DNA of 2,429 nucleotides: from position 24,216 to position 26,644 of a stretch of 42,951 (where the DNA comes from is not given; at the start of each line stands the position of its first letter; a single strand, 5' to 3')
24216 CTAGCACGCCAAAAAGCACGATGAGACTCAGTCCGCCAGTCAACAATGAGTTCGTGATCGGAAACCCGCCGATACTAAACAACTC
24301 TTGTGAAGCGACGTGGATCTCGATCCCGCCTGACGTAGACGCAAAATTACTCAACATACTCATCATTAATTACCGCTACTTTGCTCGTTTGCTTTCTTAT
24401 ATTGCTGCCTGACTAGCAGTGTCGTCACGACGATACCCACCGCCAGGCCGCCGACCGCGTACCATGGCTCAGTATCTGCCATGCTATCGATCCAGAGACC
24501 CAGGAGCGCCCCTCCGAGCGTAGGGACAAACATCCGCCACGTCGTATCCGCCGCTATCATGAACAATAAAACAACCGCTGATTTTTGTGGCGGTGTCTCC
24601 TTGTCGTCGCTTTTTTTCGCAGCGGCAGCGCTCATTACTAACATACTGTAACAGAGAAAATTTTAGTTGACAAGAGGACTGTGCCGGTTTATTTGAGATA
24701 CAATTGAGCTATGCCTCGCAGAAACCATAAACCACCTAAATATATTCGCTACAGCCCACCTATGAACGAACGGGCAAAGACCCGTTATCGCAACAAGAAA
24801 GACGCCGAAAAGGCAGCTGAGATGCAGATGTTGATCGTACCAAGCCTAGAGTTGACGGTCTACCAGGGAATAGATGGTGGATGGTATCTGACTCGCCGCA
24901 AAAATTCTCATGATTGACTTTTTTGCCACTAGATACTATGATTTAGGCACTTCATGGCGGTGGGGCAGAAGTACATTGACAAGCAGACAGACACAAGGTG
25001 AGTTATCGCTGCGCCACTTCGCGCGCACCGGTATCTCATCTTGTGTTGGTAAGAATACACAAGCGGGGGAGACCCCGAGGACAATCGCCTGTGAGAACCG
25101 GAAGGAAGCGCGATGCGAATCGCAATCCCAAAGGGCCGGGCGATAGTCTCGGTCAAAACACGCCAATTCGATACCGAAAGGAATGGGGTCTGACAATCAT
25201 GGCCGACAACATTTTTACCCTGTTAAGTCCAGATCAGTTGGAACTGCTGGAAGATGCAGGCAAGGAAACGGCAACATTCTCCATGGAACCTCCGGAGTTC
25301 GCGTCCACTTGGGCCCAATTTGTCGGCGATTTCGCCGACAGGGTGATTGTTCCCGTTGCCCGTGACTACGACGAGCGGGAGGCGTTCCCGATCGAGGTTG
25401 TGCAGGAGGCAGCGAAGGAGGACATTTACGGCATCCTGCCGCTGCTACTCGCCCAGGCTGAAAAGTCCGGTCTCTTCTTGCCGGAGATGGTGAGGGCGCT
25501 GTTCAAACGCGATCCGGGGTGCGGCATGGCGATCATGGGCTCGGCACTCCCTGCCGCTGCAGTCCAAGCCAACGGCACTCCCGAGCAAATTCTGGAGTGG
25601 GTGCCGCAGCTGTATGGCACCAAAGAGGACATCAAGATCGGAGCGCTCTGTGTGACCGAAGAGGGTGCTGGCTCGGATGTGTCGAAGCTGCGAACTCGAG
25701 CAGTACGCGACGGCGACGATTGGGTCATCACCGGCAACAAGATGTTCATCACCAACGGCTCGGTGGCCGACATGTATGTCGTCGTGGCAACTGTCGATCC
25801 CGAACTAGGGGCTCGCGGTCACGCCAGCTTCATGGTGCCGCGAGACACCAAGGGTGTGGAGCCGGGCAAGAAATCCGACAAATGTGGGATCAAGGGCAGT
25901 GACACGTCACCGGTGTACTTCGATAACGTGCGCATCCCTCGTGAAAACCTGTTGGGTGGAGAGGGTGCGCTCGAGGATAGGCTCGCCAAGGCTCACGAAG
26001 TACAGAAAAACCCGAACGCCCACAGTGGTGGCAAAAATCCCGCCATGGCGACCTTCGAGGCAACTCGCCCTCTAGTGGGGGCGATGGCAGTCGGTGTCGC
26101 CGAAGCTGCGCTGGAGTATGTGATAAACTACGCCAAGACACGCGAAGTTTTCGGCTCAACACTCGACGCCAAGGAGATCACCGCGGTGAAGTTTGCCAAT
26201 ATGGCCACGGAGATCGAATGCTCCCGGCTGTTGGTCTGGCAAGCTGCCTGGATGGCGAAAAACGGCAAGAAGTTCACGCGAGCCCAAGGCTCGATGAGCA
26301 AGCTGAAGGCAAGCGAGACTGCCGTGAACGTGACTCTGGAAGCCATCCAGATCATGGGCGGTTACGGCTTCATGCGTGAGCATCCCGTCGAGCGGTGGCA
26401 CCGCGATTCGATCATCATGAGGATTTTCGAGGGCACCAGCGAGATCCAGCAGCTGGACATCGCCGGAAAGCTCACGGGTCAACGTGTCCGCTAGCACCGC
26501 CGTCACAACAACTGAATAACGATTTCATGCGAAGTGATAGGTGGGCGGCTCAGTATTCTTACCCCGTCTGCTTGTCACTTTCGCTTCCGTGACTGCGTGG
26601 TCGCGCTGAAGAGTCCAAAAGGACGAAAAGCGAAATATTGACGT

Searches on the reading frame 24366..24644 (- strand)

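Call 4: search_protein_families(library=pfam, proteins=[window:24366-24644:-], max_evalue=1)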
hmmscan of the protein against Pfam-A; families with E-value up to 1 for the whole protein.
window:24366-24644:- (92 aa): 3 families
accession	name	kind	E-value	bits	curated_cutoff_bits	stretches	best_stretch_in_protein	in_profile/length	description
PF09527.15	ATPase_gene1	-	2.7e-08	34.2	26.6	1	36-73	9-46/54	Putative F0F1-ATPase subunit Ca2+/Mg2+ transporter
PF01925.25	TauE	-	0.014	15.5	32.6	1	33-81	64-112/237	Sulfite exporter TauE/SafE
PF10225.14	NEMP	-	0.11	12.5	28.7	1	35-84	11-59/249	NEMP family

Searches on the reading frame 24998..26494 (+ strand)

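Call 94: search_protein_families(library=pfam, proteins=[window:24998-26494:+], max_evalue=0.001)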
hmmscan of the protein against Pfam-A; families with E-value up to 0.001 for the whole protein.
window:24998-26494:+ (498 aa): 5 families
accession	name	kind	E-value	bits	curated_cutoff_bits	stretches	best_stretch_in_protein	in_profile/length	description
PF00441.29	Acyl-CoA_dh_1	-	4e-45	154.1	22.4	1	345-490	3-147/150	Acyl-CoA dehydrogenase, C-terminal domain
PF02770.24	Acyl-CoA_dh_M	-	7.5e-25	87.4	33.3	1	216-311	1-97/97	Acyl-CoA dehydrogenase, middle domain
PF08028.16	Acyl-CoA_dh_2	-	2.4e-19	70.4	22.7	1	360-481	3-133/134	Acyl-CoA dehydrogenase, C-terminal domain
PF02771.21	Acyl-CoA_dh_N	-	1.3e-06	29.2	22.9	1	107-205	9-109/113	Acyl-CoA dehydrogenase, N-terminal domain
PF11794.13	HpaB_N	-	0.0002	21.5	35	1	243-318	179-268/270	4-hydroxyphenylacetate 3-hydroxylase N terminal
